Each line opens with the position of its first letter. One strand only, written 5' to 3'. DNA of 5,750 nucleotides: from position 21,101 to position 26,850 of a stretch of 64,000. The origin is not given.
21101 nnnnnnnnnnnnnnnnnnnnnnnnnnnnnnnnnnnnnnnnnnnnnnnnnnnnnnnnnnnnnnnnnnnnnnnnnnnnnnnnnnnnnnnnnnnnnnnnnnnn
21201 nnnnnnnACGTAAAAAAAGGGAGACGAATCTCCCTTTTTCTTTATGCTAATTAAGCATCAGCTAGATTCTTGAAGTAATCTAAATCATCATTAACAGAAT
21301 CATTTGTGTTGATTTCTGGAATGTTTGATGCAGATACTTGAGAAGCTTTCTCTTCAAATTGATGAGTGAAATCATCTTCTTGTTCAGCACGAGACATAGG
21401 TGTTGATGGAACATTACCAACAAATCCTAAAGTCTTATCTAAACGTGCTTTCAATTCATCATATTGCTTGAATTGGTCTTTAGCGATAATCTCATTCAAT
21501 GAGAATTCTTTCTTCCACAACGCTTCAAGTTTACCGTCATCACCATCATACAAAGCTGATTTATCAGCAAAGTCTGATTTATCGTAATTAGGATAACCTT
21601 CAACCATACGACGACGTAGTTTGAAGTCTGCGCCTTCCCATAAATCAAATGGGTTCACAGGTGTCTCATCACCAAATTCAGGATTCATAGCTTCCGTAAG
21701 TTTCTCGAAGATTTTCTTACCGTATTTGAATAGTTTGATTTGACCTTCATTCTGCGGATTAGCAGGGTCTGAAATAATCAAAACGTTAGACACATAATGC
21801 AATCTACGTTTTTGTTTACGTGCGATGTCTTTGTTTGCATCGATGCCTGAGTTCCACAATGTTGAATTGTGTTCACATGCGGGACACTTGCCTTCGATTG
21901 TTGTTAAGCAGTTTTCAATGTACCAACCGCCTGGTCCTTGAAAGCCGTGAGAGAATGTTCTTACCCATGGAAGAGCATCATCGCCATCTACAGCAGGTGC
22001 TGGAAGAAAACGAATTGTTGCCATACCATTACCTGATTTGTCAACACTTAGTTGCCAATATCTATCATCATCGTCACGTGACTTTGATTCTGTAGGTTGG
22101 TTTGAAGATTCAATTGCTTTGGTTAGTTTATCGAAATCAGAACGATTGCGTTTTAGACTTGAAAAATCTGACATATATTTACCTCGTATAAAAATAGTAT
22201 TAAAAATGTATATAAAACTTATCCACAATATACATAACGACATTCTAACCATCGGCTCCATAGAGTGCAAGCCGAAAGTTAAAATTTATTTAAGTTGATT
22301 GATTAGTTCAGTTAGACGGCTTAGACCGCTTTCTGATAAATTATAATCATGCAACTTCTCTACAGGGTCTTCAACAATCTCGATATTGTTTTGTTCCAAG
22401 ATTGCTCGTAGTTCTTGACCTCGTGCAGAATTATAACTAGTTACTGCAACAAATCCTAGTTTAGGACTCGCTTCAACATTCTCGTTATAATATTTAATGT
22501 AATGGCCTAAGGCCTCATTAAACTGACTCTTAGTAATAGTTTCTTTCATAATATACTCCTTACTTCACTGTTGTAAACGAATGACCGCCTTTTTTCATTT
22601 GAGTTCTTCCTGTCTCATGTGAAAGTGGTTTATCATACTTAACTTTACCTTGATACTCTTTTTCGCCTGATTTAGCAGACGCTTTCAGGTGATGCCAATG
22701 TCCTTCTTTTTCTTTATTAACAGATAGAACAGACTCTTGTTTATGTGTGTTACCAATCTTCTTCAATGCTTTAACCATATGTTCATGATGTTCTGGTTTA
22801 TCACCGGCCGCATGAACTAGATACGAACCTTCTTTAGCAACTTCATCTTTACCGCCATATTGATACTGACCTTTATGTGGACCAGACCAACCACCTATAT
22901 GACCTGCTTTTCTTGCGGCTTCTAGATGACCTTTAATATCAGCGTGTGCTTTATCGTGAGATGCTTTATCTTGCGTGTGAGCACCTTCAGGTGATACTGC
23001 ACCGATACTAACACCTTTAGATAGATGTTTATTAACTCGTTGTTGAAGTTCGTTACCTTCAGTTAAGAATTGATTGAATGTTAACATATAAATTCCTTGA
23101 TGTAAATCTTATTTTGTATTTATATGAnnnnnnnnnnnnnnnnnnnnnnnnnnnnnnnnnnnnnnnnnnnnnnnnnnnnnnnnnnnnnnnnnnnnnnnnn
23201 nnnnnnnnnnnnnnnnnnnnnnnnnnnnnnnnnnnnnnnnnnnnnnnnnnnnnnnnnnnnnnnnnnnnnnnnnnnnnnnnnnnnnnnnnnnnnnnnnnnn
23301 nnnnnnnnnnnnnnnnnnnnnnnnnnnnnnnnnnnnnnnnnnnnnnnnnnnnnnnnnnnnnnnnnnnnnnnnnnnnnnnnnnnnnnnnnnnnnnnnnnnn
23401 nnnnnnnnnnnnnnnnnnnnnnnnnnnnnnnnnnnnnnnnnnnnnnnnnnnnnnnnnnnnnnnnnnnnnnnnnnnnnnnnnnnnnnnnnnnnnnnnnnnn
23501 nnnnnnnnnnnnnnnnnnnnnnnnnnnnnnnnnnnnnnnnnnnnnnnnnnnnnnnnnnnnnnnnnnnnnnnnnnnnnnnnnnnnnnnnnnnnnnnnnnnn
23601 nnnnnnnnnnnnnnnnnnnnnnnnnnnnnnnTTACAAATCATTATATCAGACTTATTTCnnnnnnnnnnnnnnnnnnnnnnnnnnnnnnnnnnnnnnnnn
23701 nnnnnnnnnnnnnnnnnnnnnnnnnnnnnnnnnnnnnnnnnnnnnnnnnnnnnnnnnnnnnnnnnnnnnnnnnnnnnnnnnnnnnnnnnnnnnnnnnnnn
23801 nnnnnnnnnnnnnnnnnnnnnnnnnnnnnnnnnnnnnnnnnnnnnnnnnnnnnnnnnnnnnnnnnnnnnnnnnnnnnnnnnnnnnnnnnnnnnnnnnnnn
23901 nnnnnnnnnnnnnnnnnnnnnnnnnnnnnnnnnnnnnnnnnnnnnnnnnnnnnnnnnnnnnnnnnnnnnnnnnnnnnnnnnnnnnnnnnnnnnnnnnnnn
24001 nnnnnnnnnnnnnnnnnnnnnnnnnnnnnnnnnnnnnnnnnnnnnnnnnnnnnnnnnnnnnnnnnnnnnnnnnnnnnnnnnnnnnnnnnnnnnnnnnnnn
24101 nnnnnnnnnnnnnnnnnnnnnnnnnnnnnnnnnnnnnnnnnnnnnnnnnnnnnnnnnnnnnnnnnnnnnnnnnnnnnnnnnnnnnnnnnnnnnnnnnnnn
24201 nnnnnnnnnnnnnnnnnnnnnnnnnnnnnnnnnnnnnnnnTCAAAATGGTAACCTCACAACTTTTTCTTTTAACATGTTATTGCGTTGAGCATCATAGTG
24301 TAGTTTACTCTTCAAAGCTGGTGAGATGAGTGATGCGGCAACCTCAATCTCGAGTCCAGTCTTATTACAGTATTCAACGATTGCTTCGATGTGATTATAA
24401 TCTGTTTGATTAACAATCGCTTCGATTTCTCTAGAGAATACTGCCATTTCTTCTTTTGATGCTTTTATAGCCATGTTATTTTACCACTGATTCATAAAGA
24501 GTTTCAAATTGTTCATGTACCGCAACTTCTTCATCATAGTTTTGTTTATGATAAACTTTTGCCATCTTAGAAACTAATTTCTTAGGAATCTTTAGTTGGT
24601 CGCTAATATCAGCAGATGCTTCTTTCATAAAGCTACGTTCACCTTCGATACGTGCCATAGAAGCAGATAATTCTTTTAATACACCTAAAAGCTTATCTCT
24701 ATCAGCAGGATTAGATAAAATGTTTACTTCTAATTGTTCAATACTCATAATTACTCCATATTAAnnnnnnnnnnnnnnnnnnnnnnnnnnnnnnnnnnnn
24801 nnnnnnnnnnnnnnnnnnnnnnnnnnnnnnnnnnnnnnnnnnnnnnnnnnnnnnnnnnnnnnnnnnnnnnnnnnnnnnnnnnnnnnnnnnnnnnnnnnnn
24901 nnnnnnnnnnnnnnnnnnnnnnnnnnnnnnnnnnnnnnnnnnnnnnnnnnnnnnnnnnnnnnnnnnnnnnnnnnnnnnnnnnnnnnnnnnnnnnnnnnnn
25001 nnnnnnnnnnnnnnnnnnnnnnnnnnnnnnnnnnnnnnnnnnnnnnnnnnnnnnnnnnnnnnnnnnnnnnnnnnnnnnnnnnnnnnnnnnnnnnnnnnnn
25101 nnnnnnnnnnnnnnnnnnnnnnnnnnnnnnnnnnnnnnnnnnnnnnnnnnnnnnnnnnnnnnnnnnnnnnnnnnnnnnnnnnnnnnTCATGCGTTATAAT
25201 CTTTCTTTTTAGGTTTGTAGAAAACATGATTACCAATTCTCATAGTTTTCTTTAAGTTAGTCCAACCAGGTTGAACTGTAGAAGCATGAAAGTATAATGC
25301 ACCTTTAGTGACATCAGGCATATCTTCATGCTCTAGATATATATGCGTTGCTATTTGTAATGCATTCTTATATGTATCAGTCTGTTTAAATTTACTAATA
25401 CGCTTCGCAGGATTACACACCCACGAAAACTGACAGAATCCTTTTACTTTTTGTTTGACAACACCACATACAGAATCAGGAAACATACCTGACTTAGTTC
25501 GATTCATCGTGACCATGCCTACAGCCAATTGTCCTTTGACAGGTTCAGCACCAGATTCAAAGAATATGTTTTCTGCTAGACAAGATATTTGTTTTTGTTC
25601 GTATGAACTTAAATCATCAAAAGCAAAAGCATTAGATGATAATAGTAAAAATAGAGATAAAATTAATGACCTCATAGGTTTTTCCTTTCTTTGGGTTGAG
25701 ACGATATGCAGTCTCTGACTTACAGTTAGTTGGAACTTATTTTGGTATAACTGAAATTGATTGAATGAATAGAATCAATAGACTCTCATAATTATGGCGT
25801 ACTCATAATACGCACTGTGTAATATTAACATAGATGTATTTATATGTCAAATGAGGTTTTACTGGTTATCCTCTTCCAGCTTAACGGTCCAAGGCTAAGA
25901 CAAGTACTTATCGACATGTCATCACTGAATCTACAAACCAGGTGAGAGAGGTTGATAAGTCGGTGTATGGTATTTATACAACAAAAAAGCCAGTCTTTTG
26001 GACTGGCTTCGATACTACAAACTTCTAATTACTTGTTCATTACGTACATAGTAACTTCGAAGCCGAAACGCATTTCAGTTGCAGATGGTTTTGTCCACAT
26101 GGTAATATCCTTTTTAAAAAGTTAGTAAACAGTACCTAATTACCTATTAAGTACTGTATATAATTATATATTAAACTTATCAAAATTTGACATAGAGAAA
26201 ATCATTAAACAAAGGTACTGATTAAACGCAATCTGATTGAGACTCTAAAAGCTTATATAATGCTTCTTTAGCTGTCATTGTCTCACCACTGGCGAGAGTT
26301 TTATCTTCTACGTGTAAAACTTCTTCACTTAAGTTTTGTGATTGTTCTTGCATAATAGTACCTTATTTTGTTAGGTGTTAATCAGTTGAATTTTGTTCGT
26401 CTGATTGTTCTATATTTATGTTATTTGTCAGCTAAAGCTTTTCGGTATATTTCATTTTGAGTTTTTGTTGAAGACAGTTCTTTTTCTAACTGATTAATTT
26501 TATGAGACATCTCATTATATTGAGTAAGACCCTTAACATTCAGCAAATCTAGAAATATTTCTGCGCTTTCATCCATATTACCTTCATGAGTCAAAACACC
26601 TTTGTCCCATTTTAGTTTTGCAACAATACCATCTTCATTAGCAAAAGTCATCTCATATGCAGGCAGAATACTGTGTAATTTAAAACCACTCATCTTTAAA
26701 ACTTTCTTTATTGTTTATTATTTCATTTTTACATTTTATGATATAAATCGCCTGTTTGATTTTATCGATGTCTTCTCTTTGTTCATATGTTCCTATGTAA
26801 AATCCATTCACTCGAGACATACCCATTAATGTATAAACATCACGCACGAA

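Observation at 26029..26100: A PqqA-like 23-aa peptide gene (PQQ cofactor precursor) with its own RBS and terminator in a phage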

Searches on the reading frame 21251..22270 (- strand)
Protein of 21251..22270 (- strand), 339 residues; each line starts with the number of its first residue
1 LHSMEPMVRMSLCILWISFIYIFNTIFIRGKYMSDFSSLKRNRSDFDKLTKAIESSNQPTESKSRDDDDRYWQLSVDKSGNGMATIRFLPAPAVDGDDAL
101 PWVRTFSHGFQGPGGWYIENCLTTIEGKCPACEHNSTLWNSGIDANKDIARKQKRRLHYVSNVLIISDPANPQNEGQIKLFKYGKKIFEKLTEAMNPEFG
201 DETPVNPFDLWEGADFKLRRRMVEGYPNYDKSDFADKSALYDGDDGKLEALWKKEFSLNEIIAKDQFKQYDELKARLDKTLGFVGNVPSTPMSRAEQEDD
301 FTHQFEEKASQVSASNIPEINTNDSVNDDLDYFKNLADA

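Call 10: search_protein_families(library=phrogs, proteins=[window:21251-22270:-], max_evalue=0.00001)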
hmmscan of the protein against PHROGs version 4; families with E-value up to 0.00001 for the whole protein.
window:21251-22270:- (339 aa): 3 families
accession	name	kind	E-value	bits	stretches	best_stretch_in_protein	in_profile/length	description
phrog_224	-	DNA, RNA and nucleotide metabolism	1.1e-105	355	1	35-337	2-316/318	single strand DNA binding protein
phrog_1764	-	unknown function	4.8e-41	142.1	1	67-290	27-251/391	unknown function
phrog_1192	-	DNA, RNA and nucleotide metabolism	2e-13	51.5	1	46-275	5-227/326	single strand DNA binding protein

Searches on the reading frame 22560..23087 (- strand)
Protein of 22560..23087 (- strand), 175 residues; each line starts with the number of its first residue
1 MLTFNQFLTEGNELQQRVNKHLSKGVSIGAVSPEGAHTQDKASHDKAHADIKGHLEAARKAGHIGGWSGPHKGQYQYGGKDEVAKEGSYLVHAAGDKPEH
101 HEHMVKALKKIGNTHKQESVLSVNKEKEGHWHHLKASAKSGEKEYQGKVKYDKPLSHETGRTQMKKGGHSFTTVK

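Call 59: search_protein_families(library=pfam, proteins=[window:22560-23087:-], max_evalue=0.01)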
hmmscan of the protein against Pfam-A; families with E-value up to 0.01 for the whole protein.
window:22560-23087:- (175 aa): 1 family
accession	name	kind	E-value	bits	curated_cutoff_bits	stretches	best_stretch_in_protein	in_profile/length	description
PF23780.1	S-AdoMet_lyase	-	3e-06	27.6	28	1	43-149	14-107/133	S-Adenosylmethionine lyase family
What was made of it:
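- A neighbouring ORF (22560-23087, -) is a borderline S-adenosylmethionine lyase match (27.6 bits against a cut-off of 28, call 59).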

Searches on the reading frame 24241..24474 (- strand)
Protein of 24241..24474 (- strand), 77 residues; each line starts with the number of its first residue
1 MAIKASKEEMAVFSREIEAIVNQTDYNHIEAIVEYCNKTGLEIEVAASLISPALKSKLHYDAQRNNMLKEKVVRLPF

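Call 21: search_protein_families(library=pfam, proteins=[window:24241-24474:-], max_evalue=0.01)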
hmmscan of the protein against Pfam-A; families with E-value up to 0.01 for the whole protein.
window:24241-24474:- (77 aa): 2 families
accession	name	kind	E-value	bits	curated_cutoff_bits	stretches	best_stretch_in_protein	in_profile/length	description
PF16805.11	Trans_coact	-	2.1e-17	63.1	25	1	13-70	8-65/73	Phage late-transcription coactivator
PF03070.21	TENA_THI-4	-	0.0041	17.4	22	1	2-60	49-108/210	TENA/THI-4/PQQC family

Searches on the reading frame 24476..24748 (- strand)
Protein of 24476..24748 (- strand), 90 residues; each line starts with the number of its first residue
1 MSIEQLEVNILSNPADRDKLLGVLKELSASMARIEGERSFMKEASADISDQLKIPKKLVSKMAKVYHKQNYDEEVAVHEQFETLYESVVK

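Call 21: search_protein_families(library=pfam, proteins=[window:24476-24748:-], max_evalue=0.01)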
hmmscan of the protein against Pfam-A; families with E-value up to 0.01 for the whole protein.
window:24476-24748:- (90 aa): 1 family
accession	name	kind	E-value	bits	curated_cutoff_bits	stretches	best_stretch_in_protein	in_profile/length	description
PF11126.13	Phage_DsbA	-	2.3e-11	44.2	25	1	24-88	1-65/67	Transcriptional regulator DsbA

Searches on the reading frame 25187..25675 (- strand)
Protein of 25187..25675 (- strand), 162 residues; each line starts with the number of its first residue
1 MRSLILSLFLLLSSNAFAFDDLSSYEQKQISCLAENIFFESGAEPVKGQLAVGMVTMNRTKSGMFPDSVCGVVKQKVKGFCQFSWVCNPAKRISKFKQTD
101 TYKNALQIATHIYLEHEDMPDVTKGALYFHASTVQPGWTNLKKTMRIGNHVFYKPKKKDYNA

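Call 21: search_protein_families(library=pfam, proteins=[window:25187-25675:-], max_evalue=0.01)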
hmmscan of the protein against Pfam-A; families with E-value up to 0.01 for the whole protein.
window:25187-25675:- (162 aa): 1 family
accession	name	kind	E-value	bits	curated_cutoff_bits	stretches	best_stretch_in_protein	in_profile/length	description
PF07486.17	Hydrolase_2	-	5.5e-25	88.4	27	1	44-153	2-100/100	Cell Wall Hydrolase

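Call 58: find_encoding_contigs(protein=window:25187-25675:-, flank=3000, max_places=4)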
Protein window:25187-25675:- (162 aa): 4 contigs read that carry it; 1 place shown.
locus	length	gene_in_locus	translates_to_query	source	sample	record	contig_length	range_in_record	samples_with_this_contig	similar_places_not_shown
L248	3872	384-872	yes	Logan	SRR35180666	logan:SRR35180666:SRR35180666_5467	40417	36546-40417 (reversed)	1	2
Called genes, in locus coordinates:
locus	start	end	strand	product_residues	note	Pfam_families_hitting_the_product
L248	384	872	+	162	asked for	PF07486:Hydrolase_2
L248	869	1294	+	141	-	PF00565:SNase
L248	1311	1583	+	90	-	PF11126:Phage_DsbA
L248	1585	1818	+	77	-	PF16805:Trans_coact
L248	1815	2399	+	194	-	PF08993:T4_Gp59_N, PF08994:T4_Gp59_C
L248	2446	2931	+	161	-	PF06941:NT5C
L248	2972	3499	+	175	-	PF23780:S-AdoMet_lyase (weak)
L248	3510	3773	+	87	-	-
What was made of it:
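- Tried and rejected: An exact-protein look-up of the neighbouring hydrolase found the same phage in a Logan assembly (SRR35180666) but gave no habitat information (call 58).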

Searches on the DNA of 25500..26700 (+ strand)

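Call 5: search_dna_similar(query=window:25700-26700:+, collection=phages, mode=distant, max_rows=30)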
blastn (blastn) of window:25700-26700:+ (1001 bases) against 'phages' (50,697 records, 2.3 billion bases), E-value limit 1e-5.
Records with a match: 6; places in all: 6; records where one place covers at least 80% of the query: 0.
Best place of each record, by identity: 80-90% 6.
By first word of the organism name: Methylophilales 4; Caudoviricetes 1; Methylophilaceae 1.
By host as written in the record: Methylophilales bacterium FZCC0133 2; - 1; Methylophilales bacterium FZCC2181 1; Methylophilaceae bacterium IMCC19250 1; Methylophilales bacterium H5P1 1.
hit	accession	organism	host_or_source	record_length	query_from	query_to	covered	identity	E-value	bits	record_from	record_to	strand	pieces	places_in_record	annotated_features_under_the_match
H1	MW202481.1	Caudoviricetes sp.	Manatee Spring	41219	329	419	9%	84.6%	4e-19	102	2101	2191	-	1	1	hypothetical protein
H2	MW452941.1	Methylophilales phage MEP301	Methylophilales bacterium FZCC2181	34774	329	413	8%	83.5%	7e-16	92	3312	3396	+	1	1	none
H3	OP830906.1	Methylophilales phage MEP401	Methylophilales bacterium FZCC0133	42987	328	412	8%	81.2%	3e-13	82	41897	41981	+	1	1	none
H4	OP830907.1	Methylophilales phage MEP402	Methylophilales bacterium FZCC0133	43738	330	412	8%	80.7%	4e-12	79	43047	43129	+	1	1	none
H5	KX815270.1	Methylophilaceae phage P19250A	Methylophilaceae bacterium IMCC19250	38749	330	409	8%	82.5%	3e-13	82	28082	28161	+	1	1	none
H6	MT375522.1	Methylophilales phage Venkman EXVC282S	Methylophilales bacterium H5P1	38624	330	401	7%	88.9%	5e-17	95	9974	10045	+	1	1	none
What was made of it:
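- It is a short, highly conserved sequence with a stable 3' hairpin, and DNA-level matches between unrelated phages cover only this segment (call 5).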

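Call 24: search_rna_families(source=window, start=25500, end=26600, threshold=evalue, max_evalue=1)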
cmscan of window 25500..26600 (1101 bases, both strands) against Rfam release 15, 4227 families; matches with E-value up to 1: 0.
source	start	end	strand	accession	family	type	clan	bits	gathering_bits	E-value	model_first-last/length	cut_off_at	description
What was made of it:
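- No Rfam family matches (call 24).
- Tried and rejected: An Rfam scan of 25500-26600 at E <= 1 found nothing (call 24), so there is no support for a known RNA element.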
